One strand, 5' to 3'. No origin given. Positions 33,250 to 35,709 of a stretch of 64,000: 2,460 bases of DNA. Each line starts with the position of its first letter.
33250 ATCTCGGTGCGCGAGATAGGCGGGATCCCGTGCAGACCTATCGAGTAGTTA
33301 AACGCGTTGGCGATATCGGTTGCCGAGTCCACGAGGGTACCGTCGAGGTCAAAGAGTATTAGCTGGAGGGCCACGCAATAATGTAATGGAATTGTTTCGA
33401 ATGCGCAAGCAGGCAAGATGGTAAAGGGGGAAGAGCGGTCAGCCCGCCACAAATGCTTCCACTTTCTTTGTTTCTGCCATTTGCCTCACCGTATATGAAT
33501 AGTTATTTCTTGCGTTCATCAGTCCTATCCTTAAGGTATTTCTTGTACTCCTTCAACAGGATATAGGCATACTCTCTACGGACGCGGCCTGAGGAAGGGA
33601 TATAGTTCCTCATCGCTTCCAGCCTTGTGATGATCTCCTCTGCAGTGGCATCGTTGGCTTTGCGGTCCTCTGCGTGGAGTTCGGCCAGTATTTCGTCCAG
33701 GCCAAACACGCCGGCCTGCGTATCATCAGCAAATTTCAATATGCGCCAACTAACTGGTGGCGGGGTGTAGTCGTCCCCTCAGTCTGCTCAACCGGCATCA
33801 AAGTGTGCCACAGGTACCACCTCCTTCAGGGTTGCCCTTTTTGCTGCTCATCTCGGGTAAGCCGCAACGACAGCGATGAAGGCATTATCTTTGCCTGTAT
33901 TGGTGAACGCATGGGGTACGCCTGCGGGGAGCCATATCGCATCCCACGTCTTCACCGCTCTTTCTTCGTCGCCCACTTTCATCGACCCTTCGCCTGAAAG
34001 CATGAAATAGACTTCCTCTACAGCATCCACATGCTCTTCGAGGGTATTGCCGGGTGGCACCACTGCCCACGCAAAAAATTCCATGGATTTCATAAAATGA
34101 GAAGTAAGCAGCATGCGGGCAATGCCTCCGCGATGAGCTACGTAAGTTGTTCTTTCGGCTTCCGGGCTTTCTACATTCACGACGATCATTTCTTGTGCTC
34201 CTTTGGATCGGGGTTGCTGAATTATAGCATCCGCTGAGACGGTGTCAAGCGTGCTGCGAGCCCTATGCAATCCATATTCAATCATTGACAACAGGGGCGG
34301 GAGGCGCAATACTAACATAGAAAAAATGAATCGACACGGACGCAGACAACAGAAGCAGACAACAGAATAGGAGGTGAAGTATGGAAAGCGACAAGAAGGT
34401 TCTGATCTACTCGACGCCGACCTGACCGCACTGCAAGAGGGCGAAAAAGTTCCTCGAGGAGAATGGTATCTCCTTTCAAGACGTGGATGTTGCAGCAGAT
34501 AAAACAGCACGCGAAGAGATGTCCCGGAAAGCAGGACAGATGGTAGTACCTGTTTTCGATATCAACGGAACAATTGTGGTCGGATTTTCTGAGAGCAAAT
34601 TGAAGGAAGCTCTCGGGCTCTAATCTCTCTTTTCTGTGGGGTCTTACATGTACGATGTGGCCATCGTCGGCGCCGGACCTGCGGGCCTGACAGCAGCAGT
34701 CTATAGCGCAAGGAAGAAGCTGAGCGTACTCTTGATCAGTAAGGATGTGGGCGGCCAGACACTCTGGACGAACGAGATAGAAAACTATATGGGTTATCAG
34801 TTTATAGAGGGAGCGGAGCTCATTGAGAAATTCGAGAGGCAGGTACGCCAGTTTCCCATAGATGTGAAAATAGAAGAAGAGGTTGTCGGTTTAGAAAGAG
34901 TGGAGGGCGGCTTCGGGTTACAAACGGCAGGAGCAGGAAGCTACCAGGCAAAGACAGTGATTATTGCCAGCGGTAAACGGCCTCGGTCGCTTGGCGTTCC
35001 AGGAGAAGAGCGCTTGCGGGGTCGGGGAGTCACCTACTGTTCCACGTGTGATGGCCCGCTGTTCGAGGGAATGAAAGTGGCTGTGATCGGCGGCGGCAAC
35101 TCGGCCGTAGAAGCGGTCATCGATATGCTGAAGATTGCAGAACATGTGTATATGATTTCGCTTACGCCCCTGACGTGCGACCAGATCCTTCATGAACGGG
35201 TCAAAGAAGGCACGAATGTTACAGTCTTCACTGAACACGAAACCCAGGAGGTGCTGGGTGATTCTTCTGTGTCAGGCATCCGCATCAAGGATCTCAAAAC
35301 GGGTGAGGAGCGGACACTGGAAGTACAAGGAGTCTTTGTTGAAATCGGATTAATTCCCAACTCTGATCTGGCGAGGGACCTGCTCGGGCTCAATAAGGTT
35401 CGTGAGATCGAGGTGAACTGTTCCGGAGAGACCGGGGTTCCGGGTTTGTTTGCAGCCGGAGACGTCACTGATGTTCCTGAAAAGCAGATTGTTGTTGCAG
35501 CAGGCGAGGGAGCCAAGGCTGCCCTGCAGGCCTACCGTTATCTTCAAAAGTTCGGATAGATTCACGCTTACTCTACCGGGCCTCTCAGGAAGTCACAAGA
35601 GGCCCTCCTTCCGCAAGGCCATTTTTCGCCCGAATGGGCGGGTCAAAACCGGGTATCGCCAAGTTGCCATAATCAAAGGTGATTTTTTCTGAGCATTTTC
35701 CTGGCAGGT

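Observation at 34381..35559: Selenocysteine-containing glutaredoxin-like protein paired with a TrxB/AhpF-like flavoprotein (CSTC motif)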

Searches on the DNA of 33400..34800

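Call 7: search_rna_families(source=window, start=33400, end=34800, threshold=evalue, max_evalue=10, show_alignments=3)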
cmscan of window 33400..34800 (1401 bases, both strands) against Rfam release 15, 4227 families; matches with E-value up to 10: 3.
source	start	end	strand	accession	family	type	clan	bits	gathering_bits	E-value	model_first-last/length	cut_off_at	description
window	33679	33730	-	RF01305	sR51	Gene; snRNA; snoRNA; CD-box;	-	17.5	38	1.4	1-56/56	no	Small nucleolar RNA sR51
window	33558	33730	+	RF02156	NPPA-AS1_1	Gene; lncRNA;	-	16.8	45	2.5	1-176/176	no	NPPA antisense RNA 1 conserved region 1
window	33661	33756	-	RF01740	gyrA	Cis-reg;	-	16.4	45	0.95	1-88/88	no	gyrA RNA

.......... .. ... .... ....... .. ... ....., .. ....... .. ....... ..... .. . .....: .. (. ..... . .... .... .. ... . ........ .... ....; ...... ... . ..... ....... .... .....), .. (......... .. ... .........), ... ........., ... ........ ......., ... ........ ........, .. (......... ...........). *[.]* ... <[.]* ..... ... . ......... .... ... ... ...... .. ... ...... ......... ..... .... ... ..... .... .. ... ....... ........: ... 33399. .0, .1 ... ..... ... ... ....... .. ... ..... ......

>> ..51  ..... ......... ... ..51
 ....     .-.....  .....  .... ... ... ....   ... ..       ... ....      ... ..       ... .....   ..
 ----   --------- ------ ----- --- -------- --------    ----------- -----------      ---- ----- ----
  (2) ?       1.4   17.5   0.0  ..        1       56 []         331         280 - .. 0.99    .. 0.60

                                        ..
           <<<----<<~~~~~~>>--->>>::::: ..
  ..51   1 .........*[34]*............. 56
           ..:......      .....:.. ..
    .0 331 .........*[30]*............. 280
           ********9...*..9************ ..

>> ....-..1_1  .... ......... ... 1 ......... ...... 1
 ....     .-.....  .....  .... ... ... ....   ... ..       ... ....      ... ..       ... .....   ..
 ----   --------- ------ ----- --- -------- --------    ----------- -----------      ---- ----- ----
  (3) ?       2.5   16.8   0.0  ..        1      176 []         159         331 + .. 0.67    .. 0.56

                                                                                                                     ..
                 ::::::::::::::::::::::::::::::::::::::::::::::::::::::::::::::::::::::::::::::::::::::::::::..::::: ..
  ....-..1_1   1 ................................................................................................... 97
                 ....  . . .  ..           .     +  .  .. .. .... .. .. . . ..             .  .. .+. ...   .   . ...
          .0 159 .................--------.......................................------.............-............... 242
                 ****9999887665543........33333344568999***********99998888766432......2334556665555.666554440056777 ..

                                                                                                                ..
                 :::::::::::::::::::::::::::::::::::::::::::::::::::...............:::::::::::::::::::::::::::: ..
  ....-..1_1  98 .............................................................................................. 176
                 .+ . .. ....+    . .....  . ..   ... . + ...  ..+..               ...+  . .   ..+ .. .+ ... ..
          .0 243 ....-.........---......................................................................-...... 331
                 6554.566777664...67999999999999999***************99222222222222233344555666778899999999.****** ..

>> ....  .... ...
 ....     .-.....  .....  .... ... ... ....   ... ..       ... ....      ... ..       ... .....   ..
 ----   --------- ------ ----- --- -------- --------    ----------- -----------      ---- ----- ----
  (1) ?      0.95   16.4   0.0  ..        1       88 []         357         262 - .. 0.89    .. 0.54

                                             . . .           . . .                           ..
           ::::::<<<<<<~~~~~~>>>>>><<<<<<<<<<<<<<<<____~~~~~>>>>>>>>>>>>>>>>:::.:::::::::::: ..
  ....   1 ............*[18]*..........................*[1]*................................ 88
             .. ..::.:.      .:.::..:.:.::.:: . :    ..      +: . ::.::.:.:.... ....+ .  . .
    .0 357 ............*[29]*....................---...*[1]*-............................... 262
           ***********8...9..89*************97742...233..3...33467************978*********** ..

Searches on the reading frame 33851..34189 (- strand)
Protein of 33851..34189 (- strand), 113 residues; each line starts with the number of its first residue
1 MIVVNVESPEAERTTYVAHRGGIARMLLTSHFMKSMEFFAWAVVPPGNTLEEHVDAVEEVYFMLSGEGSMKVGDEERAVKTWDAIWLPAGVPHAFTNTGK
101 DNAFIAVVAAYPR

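Call 8: search_protein_families(library=pfam, proteins=[window:33851-34189:-], max_evalue=0.01)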
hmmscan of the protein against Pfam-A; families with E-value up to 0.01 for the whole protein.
seq(113 aa): 5 families
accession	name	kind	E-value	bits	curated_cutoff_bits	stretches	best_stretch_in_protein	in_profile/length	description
PF07883.17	Cupin_2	-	3.8e-14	52.6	27.2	1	42-105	3-66/70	Cupin domain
PF00190.28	Cupin_1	-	7.6e-05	22.8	22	1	39-108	35-112/151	Cupin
PF03079.20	ARD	-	0.00017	22.3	27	1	50-101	85-141/157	ARD/ARD' family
PF02311.25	AraC_binding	-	0.0011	19.1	21.1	1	51-104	17-70/135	AraC-like ligand binding domain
PF12973.13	Cupin_7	-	0.0013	19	27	1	12-77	9-73/105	ChrR Cupin-like domain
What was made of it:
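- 33848..34189 (-): Cupin_2 protein (113 aa). It is a neighbour and is not shown to be functionally linked. Pfam Cupin_2 at 4e-14 (call 8).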

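Call 9: search_protein_families(library=ncbifam, proteins=[window:33851-34189:-], max_evalue=0.01)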
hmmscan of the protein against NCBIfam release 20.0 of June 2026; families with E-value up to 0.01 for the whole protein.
seq(113 aa): 4 families
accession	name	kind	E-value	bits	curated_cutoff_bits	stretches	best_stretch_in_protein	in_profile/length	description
NF050094.1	BetDgalsidMYCTU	equivalog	1.7e-05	25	175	1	41-112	40-111/113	beta-D-galactosidase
TIGR03214.2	ura-cupin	equivalog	0.00048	19.7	200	1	47-103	58-116/249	(S)-ureidoglycine aminohydrolase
TIGR03037.1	anthran_nbaC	equivalog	0.0018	18.3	145.95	1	35-97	26-92/159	3-hydroxyanthranilate 3,4-dioxygenase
NF009763.0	PRK13264.1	equivalog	0.0044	17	220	1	34-97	32-99/178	3-hydroxyanthranilate 3,4-dioxygenase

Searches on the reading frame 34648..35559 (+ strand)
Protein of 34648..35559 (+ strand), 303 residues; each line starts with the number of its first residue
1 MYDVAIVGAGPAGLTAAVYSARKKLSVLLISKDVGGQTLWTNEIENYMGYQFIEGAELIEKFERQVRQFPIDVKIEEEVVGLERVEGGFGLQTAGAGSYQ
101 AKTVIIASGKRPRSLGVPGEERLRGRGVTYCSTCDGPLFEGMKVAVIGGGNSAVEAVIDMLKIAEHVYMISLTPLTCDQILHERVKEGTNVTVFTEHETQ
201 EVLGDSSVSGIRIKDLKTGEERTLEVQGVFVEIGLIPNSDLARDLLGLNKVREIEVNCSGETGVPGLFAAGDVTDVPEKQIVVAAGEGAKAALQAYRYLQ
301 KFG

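Call 8: search_protein_families(library=pfam, proteins=[window:34648-35556:+], max_evalue=0.01)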
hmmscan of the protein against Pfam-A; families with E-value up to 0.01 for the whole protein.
seq(303 aa): 16 families
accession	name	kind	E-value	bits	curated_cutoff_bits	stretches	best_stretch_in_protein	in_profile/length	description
PF07992.20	Pyr_redox_2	-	9.4e-44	150.4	26.1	1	2-288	1-291/291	Pyridine nucleotide-disulphide oxidoreductase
PF13738.12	Pyr_redox_3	-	2.3e-26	93.2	30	2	50-271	75-305/305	Pyridine nucleotide-disulphide oxidoreductase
PF00890.30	FAD_binding_2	-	3.1e-10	40.3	20.4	1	3-40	1-40/414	FAD binding domain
PF03486.20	HI0933_like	-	5.4e-10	39.6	50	1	3-32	2-31/244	HI0933-like protein Rossmann domain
PF00070.33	Pyr_redox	-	1.5e-08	35.4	22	1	143-214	1-80/82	Pyridine nucleotide-disulphide oxidoreductase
PF12831.13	FAD_oxidored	-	1.6e-07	31.4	27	1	3-62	1-60/416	FAD dependent oxidoreductase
PF01266.30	DAO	-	8.5e-07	29.2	27.9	1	3-38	1-38/353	FAD dependent oxidoreductase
PF13450.12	NAD_binding_8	-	1e-05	26.2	21.9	1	6-39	1-36/68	NAD(P)-binding Rossmann-like domain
PF01946.23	Thi4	-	1.3e-05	24.9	26.2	1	3-34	19-51/235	Thi4 family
PF01134.28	GIDA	-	2.9e-05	23.7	22.1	1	3-33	1-31/391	Glucose inhibited division protein A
PF05834.18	Lycopene_cycl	-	5.3e-05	22.9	23.4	1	3-48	1-52/380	Lycopene cyclase protein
PF13434.12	Lys_Orn_oxgnase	-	9.1e-05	22.2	21.3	0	95-171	142-217/339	L-lysine 6-monooxygenase/L-ornithine 5-monooxygenase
PF13241.12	NAD_binding_7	-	0.00015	22.8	22.1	0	139-258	5-91/104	Putative NAD(P)-binding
PF01494.25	FAD_binding_3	-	0.00038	20.2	22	0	2-32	2-32/349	FAD binding domain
PF13454.12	NAD_binding_9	-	0.00074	20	21.8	0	66-110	107-154/155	FAD-NAD(P)-binding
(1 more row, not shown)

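Call 9: search_protein_families(library=ncbifam, proteins=[window:34648-35556:+], max_evalue=0.01)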
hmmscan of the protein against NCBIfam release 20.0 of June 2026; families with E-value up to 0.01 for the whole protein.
seq(303 aa): 100 families (the best 25 are shown)
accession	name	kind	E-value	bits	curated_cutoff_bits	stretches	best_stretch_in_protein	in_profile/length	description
TIGR03140.1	AhpF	equivalog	5.9e-100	335.2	502.9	1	2-299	213-512/515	alkyl hydroperoxide reductase subunit F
TIGR01292.1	TRX_reduct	equivalog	9.1e-90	300.5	343.45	1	2-299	1-300/300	thioredoxin-disulfide reductase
TIGR03143.1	AhpF_homolog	hypoth_equivalog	3.5e-68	230.5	687.65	1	1-300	4-309/555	putative alkyl hydroperoxide reductase F subunit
NF007614.0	PRK10262.1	equivalog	1.8e-52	178.5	644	1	5-300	10-315/321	thioredoxin-disulfide reductase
TIGR04018.1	Bthiol_YpdA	hypoth_equivalog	2e-23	82.7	339.9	2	59-275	73-290/316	YpdA family putative bacillithiol disulfide reductase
TIGR01350.1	lipoamide_DH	equivalog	1.5e-16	60.2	408.8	2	97-278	128-313/461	dihydrolipoyl dehydrogenase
NF009409.0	PRK12770.1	subfamily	1.6e-16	60.3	343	1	3-301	20-352/360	putative glutamate synthase subunit beta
TIGR01316.1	gltA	equivalog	3.6e-13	49.1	471.75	1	134-299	265-449/449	NADPH-dependent glutamate synthase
NF040505.1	ArsO_flavin_mono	equivalog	4.7e-13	49.3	425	1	58-172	76-191/346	ArsO family NAD(P)H-dependent flavin-containing monooxygenase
TIGR02053.1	MerA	equivalog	9.7e-13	47.9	454.45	1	97-296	126-329/465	mercury(II) reductase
NF009410.0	PRK12771.1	subfamily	2.2e-12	46.3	516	1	4-300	141-446/566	NAD(P)-binding protein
TIGR03385.1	CoA_CoA_reduc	equivalog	8.9e-12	44.5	578.8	1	4-277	2-286/439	CoA-disulfide reductase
NF009414.0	PRK12778.1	equivalog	1.1e-11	43.7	1103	1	132-301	561-751/752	bifunctional dihydroorotate dehydrogenase B NAD binding subunit/NADPH-dependent glutamate synthase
NF004943.0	PRK06292.2-1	equivalog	1.6e-11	43.7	432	1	99-274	130-308/456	dihydrolipoyl dehydrogenase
NF007123.0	PRK09564.1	equivalog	4.4e-11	42.1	458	2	143-277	151-287/444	CoA-disulfide reductase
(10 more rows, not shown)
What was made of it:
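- On Thioredoxin-disulfide reductase TrxB (TIGR01292): 300.5 bits against 343.45 (call 9).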

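Call 14: find_encoding_contigs(protein=window:34648-35559:+, flank=10000, max_places=6)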
Protein window:34648-35559:+ (303 aa): 6 contigs read that carry it; 5 places shown.
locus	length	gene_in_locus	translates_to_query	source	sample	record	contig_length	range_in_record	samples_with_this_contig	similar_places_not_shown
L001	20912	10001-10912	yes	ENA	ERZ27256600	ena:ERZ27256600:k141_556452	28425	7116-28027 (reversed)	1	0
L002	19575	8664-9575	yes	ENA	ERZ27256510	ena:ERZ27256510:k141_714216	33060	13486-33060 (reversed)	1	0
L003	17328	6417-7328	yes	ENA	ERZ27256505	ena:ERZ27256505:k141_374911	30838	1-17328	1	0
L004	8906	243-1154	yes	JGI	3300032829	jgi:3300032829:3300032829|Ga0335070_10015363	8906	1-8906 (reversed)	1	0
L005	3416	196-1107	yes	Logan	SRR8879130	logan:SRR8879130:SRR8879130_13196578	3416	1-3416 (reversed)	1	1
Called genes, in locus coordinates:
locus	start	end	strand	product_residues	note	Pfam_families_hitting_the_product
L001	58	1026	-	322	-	-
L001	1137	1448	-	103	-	PF04972:BON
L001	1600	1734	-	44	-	PF11295:DUF3096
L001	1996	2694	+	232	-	PF07486:Hydrolase_2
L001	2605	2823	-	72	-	-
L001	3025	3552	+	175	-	-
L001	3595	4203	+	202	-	-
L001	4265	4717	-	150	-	-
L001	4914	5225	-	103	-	PF12732:YtxH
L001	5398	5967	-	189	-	-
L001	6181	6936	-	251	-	PF07313:AmiA-like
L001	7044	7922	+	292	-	-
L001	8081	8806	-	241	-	PF00702:Hydrolase, PF12710:HAD (weak), PF13419:HAD_2, PF13242:Hydrolase_like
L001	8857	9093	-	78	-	-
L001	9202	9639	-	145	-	PF07883:Cupin_2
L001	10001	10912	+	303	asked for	PF00890:FAD_binding_2 (weak), PF01266:DAO (weak), PF01946:Thi4 (faint), PF07992:Pyr_redox_2, PF12831:FAD_oxidored (weak), PF13450:NAD_binding_8 (weak), PF13738:Pyr_redox_3, PF00070:Pyr_redox (weak), +1 more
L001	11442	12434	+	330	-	-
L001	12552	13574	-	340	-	PF03480:DctP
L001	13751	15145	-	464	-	PF20695:UbiD_N, PF01977:UbiD, PF20696:UbiD_C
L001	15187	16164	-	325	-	PF16868:NMT1_3, PF12974:Phosphonate-bd (weak)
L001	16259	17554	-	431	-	PF09861:Lar_N, PF21113:LarA_C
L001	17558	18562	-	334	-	PF03480:DctP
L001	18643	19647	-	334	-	PF03480:DctP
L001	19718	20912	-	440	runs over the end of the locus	PF06808:DctM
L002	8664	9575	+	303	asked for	PF00890:FAD_binding_2 (weak), PF01266:DAO (weak), PF01946:Thi4 (faint), PF07992:Pyr_redox_2, PF12831:FAD_oxidored (weak), PF13450:NAD_binding_8 (weak), PF13738:Pyr_redox_3, PF00070:Pyr_redox (weak), +1 more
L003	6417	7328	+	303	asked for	PF00890:FAD_binding_2 (weak), PF01266:DAO (weak), PF01946:Thi4 (faint), PF07992:Pyr_redox_2, PF12831:FAD_oxidored (weak), PF13450:NAD_binding_8 (weak), PF13738:Pyr_redox_3, PF00070:Pyr_redox (weak), +1 more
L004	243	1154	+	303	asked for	PF00890:FAD_binding_2 (weak), PF01266:DAO (weak), PF01946:Thi4 (faint), PF07992:Pyr_redox_2, PF12831:FAD_oxidored (weak), PF13450:NAD_binding_8 (weak), PF13738:Pyr_redox_3, PF00070:Pyr_redox (weak), +1 more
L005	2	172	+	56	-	?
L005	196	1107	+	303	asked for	PF00890:FAD_binding_2 (weak), PF01266:DAO (weak), PF01946:Thi4 (faint), PF07992:Pyr_redox_2, PF12831:FAD_oxidored (weak), PF13450:NAD_binding_8 (weak), PF13738:Pyr_redox_3, PF00070:Pyr_redox (weak), +1 more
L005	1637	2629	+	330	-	-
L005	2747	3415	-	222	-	?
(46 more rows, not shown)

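Call 27: search_solved_structures(query=window:34648-35559:+, max_evalue=1e-20, show_alignments=2)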
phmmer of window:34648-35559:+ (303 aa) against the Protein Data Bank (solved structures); distinct sequences matched with E-value up to 1e-20: 54.
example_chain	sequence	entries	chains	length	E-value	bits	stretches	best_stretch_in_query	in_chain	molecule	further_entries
1fl2_A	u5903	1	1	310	1.2e-74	254.7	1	2-299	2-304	ALKYL HYDROPEROXIDE REDUCTASE SUBUNIT F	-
4o5q_A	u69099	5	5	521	6.1e-74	252.4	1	2-299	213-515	Alkyl hydroperoxide reductase subunit F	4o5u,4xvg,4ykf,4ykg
1hyu_A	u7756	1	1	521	6.4e-74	252.3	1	2-299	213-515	ALKYL HYDROPEROXIDE REDUCTASE SUBUNIT F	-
2q7v_A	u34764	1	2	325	2.9e-62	214.1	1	2-299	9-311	Thioredoxin reductase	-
7jyp_A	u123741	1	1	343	1.8e-60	208.2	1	2-295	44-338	Thioredoxin reductase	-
5uth_A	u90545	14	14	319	1.3e-59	205.4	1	2-300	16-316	Thioredoxin reductase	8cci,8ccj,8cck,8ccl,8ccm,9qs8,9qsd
3cty_A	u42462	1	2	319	2.3e-59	204.5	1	2-296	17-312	Thioredoxin reductase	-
7aaw_A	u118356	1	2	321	2.7e-58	201.1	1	1-301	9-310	Thioredoxin reductase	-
9xub_A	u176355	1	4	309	6.9e-58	199.7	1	3-300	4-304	Thioredoxin reductase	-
2a87_A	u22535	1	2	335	9.2e-58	199.3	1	3-300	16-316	Thioredoxin reductase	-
4zn0_A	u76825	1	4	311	2.5e-57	197.9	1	1-302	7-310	Thioredoxin reductase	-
3f8p_A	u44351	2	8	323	5.6e-56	193.5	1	2-300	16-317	Thioredoxin reductase (TrxB-3)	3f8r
5uwy_A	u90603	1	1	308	8.4e-55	189.6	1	1-302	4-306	Thioredoxin reductase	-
3f8d_A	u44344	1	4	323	1.2e-54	189.1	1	2-300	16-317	Thioredoxin reductase (TrxB-3)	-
31lc_A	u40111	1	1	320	1.4e-54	188.8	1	4-301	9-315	Thioredoxin reductase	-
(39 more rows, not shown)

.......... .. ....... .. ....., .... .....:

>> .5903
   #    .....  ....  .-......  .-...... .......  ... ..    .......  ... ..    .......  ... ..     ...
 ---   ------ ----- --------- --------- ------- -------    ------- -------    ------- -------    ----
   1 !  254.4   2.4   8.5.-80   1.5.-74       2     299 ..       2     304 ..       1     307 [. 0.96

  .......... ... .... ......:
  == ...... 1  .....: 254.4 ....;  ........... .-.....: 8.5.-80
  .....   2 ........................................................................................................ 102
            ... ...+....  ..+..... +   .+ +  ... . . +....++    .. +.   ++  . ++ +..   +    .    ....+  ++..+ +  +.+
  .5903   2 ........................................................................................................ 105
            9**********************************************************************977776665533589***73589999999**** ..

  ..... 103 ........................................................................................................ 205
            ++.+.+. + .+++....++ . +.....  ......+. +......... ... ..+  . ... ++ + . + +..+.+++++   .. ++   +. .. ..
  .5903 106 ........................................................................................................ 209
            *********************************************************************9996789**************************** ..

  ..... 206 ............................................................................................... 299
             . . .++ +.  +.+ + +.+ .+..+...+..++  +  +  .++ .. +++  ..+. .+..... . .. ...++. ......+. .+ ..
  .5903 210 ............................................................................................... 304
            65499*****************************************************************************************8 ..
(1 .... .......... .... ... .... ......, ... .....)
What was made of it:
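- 35155..35178 (+): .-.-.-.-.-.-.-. segment at the position of the NADPH 2'-phosphate-binding H-R-R-x-x-x-R of E. coli TrxR. Alignment to AhpF, which has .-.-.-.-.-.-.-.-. at this position (call 27).
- On AhpF (TIGR03140): The protein is 303 aa (calls 9, 27).
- Closest known: AhpF. Same: It shares the CxxC-D-G-P-L-F context and an NADH-type (non-HRR) nucleotide site (calls 9, 27).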
